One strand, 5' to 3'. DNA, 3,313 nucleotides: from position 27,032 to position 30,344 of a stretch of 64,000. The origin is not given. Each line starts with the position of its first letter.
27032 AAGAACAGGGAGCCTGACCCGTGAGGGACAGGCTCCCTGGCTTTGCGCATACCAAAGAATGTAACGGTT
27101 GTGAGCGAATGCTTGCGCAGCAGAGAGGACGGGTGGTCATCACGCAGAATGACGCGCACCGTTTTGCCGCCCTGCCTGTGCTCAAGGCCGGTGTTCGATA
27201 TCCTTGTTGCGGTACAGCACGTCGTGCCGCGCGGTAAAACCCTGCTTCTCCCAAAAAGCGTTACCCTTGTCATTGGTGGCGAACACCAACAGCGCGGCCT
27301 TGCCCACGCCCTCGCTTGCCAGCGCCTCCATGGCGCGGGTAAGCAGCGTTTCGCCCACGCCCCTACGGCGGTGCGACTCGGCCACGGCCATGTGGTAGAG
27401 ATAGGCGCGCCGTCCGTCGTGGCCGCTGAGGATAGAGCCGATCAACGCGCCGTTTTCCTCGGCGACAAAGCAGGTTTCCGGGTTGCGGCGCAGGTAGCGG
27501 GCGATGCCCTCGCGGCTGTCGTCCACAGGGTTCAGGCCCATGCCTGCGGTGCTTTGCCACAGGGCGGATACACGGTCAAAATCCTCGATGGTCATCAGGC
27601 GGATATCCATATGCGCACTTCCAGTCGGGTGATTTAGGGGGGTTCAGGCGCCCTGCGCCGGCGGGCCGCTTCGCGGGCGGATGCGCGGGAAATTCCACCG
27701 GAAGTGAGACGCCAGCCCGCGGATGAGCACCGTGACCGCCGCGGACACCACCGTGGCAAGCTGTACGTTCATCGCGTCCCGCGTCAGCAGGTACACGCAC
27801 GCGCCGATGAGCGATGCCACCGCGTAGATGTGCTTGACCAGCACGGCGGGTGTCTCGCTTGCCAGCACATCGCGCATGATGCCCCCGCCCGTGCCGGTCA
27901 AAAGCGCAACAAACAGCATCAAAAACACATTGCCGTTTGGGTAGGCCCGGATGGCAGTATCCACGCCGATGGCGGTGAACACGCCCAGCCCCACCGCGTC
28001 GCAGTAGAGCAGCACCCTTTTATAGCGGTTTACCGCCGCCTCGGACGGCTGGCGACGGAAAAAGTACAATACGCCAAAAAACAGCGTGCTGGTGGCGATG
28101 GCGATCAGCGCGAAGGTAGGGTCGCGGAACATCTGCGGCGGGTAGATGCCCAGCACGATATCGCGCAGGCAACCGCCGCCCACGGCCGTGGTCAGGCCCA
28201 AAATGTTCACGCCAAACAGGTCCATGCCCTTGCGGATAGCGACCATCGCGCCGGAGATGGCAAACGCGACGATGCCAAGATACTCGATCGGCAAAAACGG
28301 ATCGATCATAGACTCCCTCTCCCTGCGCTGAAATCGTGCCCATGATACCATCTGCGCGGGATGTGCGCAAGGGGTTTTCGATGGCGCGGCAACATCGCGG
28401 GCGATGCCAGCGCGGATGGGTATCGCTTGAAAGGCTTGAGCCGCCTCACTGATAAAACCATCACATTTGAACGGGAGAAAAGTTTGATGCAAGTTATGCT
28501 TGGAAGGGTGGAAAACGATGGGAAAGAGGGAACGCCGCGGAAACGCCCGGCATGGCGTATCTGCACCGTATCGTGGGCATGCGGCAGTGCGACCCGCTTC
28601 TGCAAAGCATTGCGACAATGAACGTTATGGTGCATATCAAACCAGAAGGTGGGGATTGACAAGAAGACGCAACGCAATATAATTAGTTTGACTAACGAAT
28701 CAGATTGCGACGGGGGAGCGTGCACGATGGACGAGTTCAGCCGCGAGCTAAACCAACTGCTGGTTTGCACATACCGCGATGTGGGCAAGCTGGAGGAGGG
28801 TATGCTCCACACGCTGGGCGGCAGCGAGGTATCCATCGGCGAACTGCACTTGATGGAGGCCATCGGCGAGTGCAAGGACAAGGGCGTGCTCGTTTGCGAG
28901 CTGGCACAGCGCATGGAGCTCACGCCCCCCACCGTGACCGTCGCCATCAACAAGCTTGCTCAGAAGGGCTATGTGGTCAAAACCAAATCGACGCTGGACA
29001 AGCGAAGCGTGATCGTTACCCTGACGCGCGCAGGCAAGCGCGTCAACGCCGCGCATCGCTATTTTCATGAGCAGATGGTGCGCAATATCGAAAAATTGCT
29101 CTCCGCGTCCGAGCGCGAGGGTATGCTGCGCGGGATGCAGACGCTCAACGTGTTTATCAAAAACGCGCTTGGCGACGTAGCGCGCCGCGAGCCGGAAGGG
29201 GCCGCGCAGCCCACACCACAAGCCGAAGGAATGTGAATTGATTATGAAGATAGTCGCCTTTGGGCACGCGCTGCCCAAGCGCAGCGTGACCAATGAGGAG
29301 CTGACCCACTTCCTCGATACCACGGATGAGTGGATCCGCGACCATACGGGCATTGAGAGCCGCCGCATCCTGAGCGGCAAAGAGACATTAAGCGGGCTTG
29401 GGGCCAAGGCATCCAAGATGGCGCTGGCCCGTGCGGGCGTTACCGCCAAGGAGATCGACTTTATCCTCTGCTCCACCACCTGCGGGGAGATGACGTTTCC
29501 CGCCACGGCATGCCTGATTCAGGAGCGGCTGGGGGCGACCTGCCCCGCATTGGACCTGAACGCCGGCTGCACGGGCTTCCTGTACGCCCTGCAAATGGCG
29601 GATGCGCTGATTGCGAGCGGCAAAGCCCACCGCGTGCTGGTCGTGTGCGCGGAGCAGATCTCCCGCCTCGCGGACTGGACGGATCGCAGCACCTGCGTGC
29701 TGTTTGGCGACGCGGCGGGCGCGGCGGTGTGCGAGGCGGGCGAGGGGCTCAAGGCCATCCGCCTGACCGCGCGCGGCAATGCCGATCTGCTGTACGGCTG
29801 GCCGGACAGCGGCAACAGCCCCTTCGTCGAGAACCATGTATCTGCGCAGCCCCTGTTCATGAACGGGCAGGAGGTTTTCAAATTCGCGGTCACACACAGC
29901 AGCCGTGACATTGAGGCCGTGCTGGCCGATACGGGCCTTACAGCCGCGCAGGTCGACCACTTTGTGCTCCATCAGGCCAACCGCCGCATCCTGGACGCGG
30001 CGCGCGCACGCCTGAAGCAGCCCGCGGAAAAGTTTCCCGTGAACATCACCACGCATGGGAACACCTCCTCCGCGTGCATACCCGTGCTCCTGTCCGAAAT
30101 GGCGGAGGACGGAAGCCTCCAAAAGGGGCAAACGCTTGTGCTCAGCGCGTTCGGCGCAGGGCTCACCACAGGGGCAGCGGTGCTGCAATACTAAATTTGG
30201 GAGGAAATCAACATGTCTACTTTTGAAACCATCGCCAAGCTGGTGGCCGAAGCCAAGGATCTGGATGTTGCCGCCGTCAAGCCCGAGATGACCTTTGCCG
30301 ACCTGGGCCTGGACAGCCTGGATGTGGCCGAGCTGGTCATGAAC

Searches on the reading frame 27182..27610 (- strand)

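Call 15: search_protein_families(library=ncbifam, proteins=[window:27182-27610:-], max_evalue=1)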
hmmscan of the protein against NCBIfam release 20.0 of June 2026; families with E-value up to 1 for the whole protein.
window:27182-27610:- (142 aa): 23 families
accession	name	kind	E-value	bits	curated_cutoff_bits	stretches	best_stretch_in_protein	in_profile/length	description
NF002959.0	PRK03624.1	equivalog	2.4e-28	98.7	124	1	1-132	7-136/147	GNAT family acetyltransferase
TIGR01575.1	rimI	equivalog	9e-10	38.8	86.4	1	36-128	23-115/132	ribosomal protein S18-alanine N-acetyltransferase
NF049894.1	CG3035_N_ac_Glu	equivalog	2.8e-07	30.1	280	1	59-133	222-297/300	N-acetylglutamate synthase, CG3035 family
NF040501.1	resist_ArsN2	equivalog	4.9e-07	29.4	125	1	43-127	22-103/133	arsenic resistance N-acetyltransferase ArsN2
NF033213.1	matur_PanM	equivalog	5.3e-06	26.3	68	1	43-128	37-124/130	aspartate 1-decarboxylase autocleavage activator PanM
NF033083.0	AAC_3_I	equivalog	6.2e-06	26.5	200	1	47-132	50-139/145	AAC(3)-I family aminoglycoside N-acetyltransferase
NF000482.1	AAC_3_XI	exception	6.7e-06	26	300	1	64-127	71-134/148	aminoglycoside N-acetyltransferase AAC(3)-XI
NF040503.1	resist_ArsN1a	equivalog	3.2e-05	23.7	170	1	62-126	66-134/159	arsinothricin resistance N-acetyltransferase ArsN1 family A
TIGR03103.1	trio_acet_GNAT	equivalog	7.1e-05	21.5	569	1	66-127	153-214/547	N-acetylglutaminylglutamine synthetase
NF040502.1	PPT_acetyltrans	equivalog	7.3e-05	22.5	300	1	41-129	55-146/183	phosphinothricin N-acetyltransferase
NF007025.1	PRK09491.1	equivalog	8.6e-05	22.5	173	1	68-126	62-120/145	ribosomal protein S18-alanine N-acetyltransferase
TIGR03448.1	mycothiol_MshD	equivalog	0.0001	21.7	163.1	1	71-133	231-294/294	mycothiol synthase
NF043067.1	AAC_6p_group_E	equivalog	0.00012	22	140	1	31-138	24-140/140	aminoglycoside 6'-N-acetyltransferase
NF040504.1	resist_ArsN1b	equivalog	0.00018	21.4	210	1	47-127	50-135/159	arsinothricin resistance N-acetyltransferase ArsN1 family B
NF005840.0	PRK07757.1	equivalog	0.00058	19.8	154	1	3-126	5-119/153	N-acetyltransferase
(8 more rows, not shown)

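Call 16: search_protein_families(library=pfam, proteins=[window:27182-27610:-], max_evalue=1)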
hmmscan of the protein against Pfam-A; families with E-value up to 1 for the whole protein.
window:27182-27610:- (142 aa): 12 families
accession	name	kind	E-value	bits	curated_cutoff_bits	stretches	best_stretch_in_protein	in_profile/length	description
PF00583.31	Acetyltransf_1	-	7.7e-19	68.5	20.7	1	32-125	21-116/116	Acetyltransferase (GNAT) family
PF13508.13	Acetyltransf_7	-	5.1e-15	56.1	27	1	44-126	2-83/84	Acetyltransferase (GNAT) domain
PF13673.13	Acetyltransf_10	-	1.2e-12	48.3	23.6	1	34-131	20-113/128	Acetyltransferase (GNAT) domain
PF13480.13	Acetyltransf_6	-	2.9e-08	34.4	22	1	11-107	35-134/143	Acetyltransferase (GNAT) domain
PF13527.13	Acetyltransf_9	-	2.6e-07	31.1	25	1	2-110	1-114/127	Acetyltransferase (GNAT) domain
PF08445.16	FR47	-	2.7e-07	30.9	22.1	1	50-129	6-81/86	FR47-like protein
PF14542.12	Acetyltransf_CG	-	0.00039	20.9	30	1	65-101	21-57/80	GCN5-related N-acetyl-transferase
PF12568.14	PanZ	-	0.00043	20.2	22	1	45-94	38-87/128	Acetyltransferase (GNAT) domain, PanZ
PF13302.13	Acetyltransf_3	-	0.00079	20.6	25.4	1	3-126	4-138/138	Acetyltransferase (GNAT) domain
PF24553.2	Rv0428c_C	-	0.0026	17.9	27.2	1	61-133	151-223/224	Probable histone acetyltransferase Rv0428c C-terminal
PF17013.11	Acetyltransf_15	-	0.037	13.9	35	1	71-98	75-102/210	Putative acetyl-transferase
PF13420.13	Acetyltransf_4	-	0.11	12.9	24.3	1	38-127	39-136/155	Acetyltransferase (GNAT) domain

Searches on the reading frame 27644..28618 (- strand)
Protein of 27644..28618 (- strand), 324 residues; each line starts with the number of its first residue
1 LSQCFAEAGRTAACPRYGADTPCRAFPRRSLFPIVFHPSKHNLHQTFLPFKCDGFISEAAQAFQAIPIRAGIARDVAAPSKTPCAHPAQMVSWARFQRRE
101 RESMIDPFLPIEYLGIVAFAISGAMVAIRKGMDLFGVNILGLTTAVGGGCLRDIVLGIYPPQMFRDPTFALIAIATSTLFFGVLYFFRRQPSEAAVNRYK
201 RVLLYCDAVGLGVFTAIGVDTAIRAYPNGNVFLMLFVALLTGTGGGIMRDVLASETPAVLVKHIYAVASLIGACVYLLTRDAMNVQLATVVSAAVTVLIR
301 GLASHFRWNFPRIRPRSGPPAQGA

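Call 15: search_protein_families(library=ncbifam, proteins=[window:27644-28618:-], max_evalue=1)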
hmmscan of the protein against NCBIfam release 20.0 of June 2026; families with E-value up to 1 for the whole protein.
window:27644-28618:- (324 aa): 1 family
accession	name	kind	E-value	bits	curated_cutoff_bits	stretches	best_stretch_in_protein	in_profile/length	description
NF007874.0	PRK10578.1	equivalog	4.1e-32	111.5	326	1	112-309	7-196/207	hypothetical protein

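Call 16: search_protein_families(library=pfam, proteins=[window:27644-28618:-], max_evalue=1)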
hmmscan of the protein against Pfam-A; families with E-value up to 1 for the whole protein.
window:27644-28618:- (324 aa): 2 families
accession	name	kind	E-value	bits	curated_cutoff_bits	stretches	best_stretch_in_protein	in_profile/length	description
PF03458.18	Gly_transporter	-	7.1e-43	144.8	23.5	2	111-182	3-75/78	Glycine transporter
PF05197.18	TRIC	-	0.01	15.8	25.9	1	217-298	93-182/193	TRIC channel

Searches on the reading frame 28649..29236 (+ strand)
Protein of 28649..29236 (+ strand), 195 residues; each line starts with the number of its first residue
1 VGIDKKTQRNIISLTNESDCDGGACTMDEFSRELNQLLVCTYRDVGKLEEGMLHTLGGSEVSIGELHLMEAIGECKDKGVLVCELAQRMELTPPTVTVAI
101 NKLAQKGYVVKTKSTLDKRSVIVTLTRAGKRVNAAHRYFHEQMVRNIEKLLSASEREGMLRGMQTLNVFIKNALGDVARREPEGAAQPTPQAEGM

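Call 15: search_protein_families(library=ncbifam, proteins=[window:28649-29236:+], max_evalue=1)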
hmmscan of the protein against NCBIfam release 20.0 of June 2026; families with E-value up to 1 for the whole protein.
window:28649-29236:+ (195 aa): 31 families (the best 25 are shown)
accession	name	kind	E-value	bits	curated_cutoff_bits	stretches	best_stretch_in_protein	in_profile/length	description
NF050133.1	TransRegFabT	equivalog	4.9e-28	98.1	200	1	35-172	1-136/138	fatty acid biosynthesis transcriptional regulator FabT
NF045593.1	bilirub_TF_BilQ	equivalog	4.1e-11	42.7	125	1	76-166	41-131/135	bilirubin utilization transcriptional regulator BilQ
NF047395.1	TransRegLtdR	equivalog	1.5e-09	37.8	250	1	78-170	64-158/166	transcriptional regulator LdtR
NF052438.1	TransRegRv0880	equivalog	3.7e-09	36.5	220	1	76-171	44-140/143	Rv0880 family HTH-type transcriptional regulator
TIGR01889.1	Staph_reg_Sar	paralog_domain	7e-09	36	62.6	1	61-129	23-93/109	staphylococcal accessory regulator family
NF038251.1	AdcR_fam_Zn_TF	equivalog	4.1e-08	33.6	175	1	83-154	53-124/143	zinc-dependent MarR family transcriptional regulator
TIGR02337.1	HpaR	equivalog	4.9e-08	32.9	121.2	1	82-157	45-120/130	homoprotocatechuate degradation operon regulator HpaR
NF053777.1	Saro0803TransReg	equivalog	2e-07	30.8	200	1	79-139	51-111/140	Saro_0803 family transcriptional regulator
NF052638.1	TransRegOhrRVib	equivalog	2.4e-06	27.3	200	1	77-148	49-120/141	transcriptional regulator OhrR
NF008273.0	PRK11050.1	equivalog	9.8e-05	22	153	1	83-147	58-115/156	manganese-binding transcriptional regulator MntR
NF041230.1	BagL_FevM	exception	0.0001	22.4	230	1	84-159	59-137/145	MarR family transcriptional regulator BagL/FevM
NF008565.1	PRK11512.1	equivalog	0.0002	21.4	240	1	82-155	57-131/144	multiple antibiotic resistance transcriptional regulator MarR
NF053814.1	teico_TcaR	equivalog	0.00048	20.2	170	1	76-171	49-146/151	MarR family transcriptional regulator TcaR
NF010349.0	PRK13777.1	equivalog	0.001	18.5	153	1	63-174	46-156/190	HTH-type transcriptional regulator Hpr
NF053606.1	Sta1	subfamily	0.0011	19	80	1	79-118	34-73/100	Sta1 family transcriptional regulator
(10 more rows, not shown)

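Call 16: search_protein_families(library=pfam, proteins=[window:28649-29236:+], max_evalue=1)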
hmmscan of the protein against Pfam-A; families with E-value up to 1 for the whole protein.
window:28649-29236:+ (195 aa): 19 families
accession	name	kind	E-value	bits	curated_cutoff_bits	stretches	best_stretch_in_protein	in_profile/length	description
PF01047.28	MarR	-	1.7e-09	37.9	24.6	1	81-121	21-59/59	MarR family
PF12802.13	MarR_2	-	7.7e-09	36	27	1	70-120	12-61/61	MarR family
PF22381.2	Staph_reg_Sar_Rot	-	2.2e-08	34.5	27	1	62-131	13-80/85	Transcriptional regulator SarA/Rot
PF01325.25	Fe_dep_repress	-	2.3e-06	28.2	26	1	78-112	21-55/60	Iron dependent repressor, N-terminal DNA binding domain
PF13463.12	HTH_27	-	0.0002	22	22.2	1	84-129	23-68/68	Winged helix DNA-binding domain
PF04182.18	B-block_TFIIIC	-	0.00026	21.4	22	1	68-114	7-53/73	B-block binding subunit of TFIIIC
PF13412.12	HTH_24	-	0.00026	20.9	21.9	1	84-109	22-47/48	Winged helix-turn-helix DNA-binding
PF13601.12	HTH_34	-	0.00028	21.4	27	1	79-132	14-68/80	Winged helix DNA-binding domain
PF13730.12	HTH_36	-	0.0055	16.9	25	1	85-109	31-55/55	Helix-turn-helix domain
PF13545.12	HTH_Crp_2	-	0.0065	16.8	27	1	84-111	27-55/70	Crp-like helix-turn-helix domain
PF08784.17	RPA_C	-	0.008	17.3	22.6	1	76-112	66-102/106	Replication protein A C terminal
PF03965.22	Penicillinase_R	-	0.01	16.6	22.6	1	80-150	22-91/115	Penicillinase repressor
PF09339.16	HTH_IclR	-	0.016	15.4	22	1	66-111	6-50/52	IclR helix-turn-helix domain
PF00392.27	GntR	-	0.019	15.1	27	1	83-110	28-55/64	Bacterial regulatory proteins, gntR family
PF21984.2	DnaD_N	-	0.02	15.5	27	1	84-118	40-74/101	DnaD N-terminal domain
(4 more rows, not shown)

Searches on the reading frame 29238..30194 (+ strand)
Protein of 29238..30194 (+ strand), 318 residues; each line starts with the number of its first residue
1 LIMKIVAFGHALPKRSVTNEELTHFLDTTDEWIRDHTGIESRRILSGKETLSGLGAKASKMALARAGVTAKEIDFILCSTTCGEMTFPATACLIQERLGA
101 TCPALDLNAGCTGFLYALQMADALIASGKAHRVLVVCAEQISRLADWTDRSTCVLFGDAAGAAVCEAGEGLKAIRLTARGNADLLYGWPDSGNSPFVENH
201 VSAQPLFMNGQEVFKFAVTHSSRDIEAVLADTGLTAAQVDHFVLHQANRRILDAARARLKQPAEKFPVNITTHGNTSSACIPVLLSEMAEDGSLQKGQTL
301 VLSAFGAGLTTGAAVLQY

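Call 15: search_protein_families(library=ncbifam, proteins=[window:29238-30194:+], max_evalue=1)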
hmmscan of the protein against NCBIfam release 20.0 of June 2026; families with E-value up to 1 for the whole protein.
window:29238-30194:+ (318 aa): 38 families (the best 25 are shown)
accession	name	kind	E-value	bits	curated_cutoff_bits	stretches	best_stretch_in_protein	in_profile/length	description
NF006829.0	PRK09352.1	subfamily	1.9e-109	365.5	249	1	3-317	5-320/322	beta-ketoacyl-ACP synthase 3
TIGR00747.1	fabH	subfamily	1.2e-96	323.6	292.1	1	2-317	2-321/322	beta-ketoacyl-ACP synthase III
NF004623.0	PRK05963.1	equivalog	1.2e-69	235.1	437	1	4-317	7-327/328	beta-ketoacyl-ACP synthase III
NF005541.0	PRK07204.1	equivalog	3.4e-56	191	402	1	3-318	5-329/329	beta-ketoacyl-ACP synthase III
NF005703.0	PRK07515.1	equivalog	1.3e-41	142.8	304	1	51-317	96-371/373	beta-ketoacyl-ACP synthase III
NF009519.0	PRK12880.1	equivalog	2.2e-30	106.2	436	2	34-168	43-178/353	beta-ketoacyl-ACP synthase III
NF006720.0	PRK09258.1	equivalog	2.5e-30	106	285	2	8-147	11-159/338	3-oxoacyl-ACP synthase III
NF005308.0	PRK06840.1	equivalog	2.8e-23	82.5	315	2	3-165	5-172/339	3-oxoacyl-ACP synthase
NF003274.0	PRK04262.1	equivalog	5.8e-20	71.6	244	1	3-313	3-303/347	hydroxymethylglutaryl-CoA synthase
NF042429.2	DHPHCoAsyn_DpgA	equivalog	5.3e-18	65.1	425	1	53-318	72-350/350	3,5-dihydroxyphenylacetyl-CoA synthase DpgA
TIGR00748.1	HMG_CoA_syn_Arc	equivalog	7e-14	51.8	353.35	1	4-313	3-302/345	hydroxymethylglutaryl-CoA synthase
NF005293.2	PRK06816.1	subfamily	9.5e-14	51.2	450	2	223-303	276-361/378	StlD/DarB family beta-ketosynthase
NF053539.1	resorcinol_DarB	exception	1.2e-10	41.1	550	2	219-303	271-360/377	dialkylresorcinol biosynthesis protein DarB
TIGR01930.1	AcCoA-C-Actrans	subfamily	6.7e-09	35.2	240.55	1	53-151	23-123/385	acetyl-CoA C-acyltransferase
NF005704.0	PRK07516.1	subfamily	4.4e-07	29.2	412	1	49-144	20-118/389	thiolase domain-containing protein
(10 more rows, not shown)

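Call 16: search_protein_families(library=pfam, proteins=[window:29238-30194:+], max_evalue=1)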
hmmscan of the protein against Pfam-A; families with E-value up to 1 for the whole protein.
window:29238-30194:+ (318 aa): 9 families
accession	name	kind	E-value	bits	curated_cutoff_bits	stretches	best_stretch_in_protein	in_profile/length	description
PF08541.16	ACP_syn_III_C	-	2.8e-32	111.2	26.6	1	229-318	1-90/90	3-Oxoacyl-[acyl-carrier-protein (ACP)] synthase III C terminal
PF08545.16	ACP_syn_III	-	8.2e-28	96.6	24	1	105-170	1-68/80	3-Oxoacyl-[acyl-carrier-protein (ACP)] synthase III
PF00108.29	Thiolase_N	-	7.5e-08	32.5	26.4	1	49-144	21-118/260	Thiolase, N-terminal domain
PF00195.25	Chal_sti_synt_N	-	2e-05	24.6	27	1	49-165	97-221/225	Chalcone and stilbene synthases, N-terminal domain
PF02797.21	Chal_sti_synt_C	-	0.029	14.8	27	1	241-316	62-147/151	Chalcone and stilbene synthases, C-terminal domain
PF07451.17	SpoVAD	-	0.046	12.9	22.1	1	54-137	54-132/329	Stage V sporulation protein AD (SpoVAD)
PF22691.2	Thiolase_C_1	-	0.14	12.4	28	0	55-76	20-41/144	Thiolase C-terminal domain-like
PF02803.24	Thiolase_C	-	0.15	12.2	27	0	56-76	25-45/123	Thiolase, C-terminal domain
PF08392.18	FAE1_CUT1_RppA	-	0.17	11.7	27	1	61-143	93-177/290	FAE1/Type III polyketide synthase-like protein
